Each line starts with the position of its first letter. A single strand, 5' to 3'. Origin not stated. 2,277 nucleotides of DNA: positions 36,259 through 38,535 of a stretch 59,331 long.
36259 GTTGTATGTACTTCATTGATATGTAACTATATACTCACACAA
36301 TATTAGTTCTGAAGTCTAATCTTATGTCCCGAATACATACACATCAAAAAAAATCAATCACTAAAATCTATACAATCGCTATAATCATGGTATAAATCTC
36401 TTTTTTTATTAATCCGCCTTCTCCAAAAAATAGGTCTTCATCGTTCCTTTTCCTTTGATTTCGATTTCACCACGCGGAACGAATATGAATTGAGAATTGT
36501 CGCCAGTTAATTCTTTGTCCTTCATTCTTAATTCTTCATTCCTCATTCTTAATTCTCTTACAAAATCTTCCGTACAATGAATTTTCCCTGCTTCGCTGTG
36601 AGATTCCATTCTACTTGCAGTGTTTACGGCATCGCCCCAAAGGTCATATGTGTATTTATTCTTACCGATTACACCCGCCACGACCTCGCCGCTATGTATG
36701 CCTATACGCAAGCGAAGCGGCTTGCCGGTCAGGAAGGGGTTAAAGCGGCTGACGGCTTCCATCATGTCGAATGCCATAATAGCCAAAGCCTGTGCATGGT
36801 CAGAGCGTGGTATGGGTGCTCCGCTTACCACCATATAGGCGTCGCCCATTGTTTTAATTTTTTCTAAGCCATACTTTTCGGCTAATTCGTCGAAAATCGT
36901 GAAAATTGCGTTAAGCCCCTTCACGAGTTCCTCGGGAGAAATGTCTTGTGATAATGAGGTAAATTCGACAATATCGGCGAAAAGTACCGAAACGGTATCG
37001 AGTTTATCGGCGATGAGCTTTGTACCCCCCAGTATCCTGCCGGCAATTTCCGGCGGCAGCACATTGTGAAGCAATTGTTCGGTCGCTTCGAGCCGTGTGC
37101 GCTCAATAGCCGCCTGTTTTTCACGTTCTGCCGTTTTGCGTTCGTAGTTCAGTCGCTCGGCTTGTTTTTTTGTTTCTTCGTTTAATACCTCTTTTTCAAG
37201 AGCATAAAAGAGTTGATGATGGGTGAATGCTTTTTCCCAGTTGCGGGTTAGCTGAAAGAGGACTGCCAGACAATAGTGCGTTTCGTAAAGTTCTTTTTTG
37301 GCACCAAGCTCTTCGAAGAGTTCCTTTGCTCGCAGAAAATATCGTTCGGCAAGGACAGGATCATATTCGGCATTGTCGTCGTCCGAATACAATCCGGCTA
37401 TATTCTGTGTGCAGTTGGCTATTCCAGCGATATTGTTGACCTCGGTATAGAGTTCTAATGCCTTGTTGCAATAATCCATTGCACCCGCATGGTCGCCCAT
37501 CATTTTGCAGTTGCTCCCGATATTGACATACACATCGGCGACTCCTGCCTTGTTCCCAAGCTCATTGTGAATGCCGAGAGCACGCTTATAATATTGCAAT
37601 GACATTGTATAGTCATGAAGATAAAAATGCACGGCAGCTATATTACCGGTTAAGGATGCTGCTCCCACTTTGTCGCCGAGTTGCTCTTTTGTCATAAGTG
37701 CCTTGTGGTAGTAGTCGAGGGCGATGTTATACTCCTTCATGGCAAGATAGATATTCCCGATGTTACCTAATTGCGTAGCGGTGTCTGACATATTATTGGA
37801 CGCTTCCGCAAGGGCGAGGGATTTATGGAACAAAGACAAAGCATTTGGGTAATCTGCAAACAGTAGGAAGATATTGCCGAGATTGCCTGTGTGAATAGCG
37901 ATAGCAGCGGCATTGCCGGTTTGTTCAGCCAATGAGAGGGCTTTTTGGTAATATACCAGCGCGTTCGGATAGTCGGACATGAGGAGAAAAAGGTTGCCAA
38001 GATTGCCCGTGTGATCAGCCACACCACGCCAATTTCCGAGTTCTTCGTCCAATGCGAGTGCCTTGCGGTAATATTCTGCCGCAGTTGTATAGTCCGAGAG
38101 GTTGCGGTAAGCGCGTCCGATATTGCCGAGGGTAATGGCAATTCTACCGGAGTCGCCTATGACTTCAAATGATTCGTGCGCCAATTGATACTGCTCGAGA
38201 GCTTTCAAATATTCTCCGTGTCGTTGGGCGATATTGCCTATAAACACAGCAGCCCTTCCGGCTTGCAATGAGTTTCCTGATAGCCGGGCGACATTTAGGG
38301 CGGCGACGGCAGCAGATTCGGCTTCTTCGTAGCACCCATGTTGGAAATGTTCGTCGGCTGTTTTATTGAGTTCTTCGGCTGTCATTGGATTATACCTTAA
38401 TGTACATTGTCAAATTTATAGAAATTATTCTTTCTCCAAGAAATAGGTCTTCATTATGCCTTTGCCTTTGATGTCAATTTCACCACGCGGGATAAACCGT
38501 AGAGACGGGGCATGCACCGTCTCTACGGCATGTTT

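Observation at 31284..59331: Same-strand array of ten TPR + class III adenylate cyclase paralogues plus two remnants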

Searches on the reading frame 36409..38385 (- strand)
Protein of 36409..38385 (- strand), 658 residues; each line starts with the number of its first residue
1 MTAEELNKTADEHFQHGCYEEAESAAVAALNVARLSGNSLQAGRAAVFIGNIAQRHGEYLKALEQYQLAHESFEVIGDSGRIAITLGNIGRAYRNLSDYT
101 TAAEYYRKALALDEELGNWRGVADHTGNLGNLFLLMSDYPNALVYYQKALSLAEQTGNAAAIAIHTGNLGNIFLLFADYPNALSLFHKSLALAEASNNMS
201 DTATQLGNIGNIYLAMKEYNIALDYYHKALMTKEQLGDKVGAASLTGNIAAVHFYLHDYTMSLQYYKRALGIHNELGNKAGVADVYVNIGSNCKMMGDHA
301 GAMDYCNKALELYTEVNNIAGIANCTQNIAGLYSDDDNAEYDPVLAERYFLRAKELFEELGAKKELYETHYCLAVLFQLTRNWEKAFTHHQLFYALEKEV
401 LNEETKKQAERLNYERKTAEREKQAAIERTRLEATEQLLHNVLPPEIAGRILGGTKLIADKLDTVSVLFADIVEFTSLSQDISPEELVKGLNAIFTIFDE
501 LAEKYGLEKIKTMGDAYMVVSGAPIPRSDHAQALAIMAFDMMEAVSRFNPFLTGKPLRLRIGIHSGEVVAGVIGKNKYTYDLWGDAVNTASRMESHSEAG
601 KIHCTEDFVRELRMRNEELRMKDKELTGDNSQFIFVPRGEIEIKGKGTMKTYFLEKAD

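Call 5: search_protein_families(library=pfam, proteins=[window:36409-38385:-], max_evalue=0.001)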
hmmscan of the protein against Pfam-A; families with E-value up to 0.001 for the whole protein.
window:36409-38385:- (658 aa): 12 families
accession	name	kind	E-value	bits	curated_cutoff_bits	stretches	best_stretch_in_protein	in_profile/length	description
PF00211.25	Guanylate_cyc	-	6.9e-60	202.2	21.9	1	460-655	4-182/183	Adenylate and Guanylate cyclase catalytic domain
PF13424.12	TPR_12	-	2.2e-56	188.4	30.1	7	82-155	2-77/77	Tetratricopeptide repeat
PF00515.34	TPR_1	-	4.4e-33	112.2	27.8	4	83-115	1-33/34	Tetratricopeptide repeat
PF07719.23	TPR_2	-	7.8e-26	88.5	27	1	86-115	4-33/34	Tetratricopeptide repeat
PF13176.12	TPR_7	-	1.2e-21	75.4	27.9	1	85-117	1-33/36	Tetratricopeptide repeat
PF13374.12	TPR_10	-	2.2e-18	66.1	27.5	1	202-230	1-29/42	Tetratricopeptide repeat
PF13181.12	TPR_8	-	6.5e-17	60.6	25.7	1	86-115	4-33/34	Tetratricopeptide repeat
PF14938.12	SNAP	-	6.6e-13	49.2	25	1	264-389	56-177/282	Soluble NSF attachment protein, SNAP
PF17874.7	TPR_MalT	-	5.2e-09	36.3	45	1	16-164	14-163/336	MalT-like TPR region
PF24885.1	TPR_NPHP3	-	4.7e-07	29.9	100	0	274-407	90-223/239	Nephrocystin-3 TPR domain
PF13432.12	TPR_16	-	2e-05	25.4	32.7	0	89-152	3-60/65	Tetratricopeptide repeat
PF13174.12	TPR_6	-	7.2e-05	23.6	26.3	0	89-110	6-27/33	Tetratricopeptide repeat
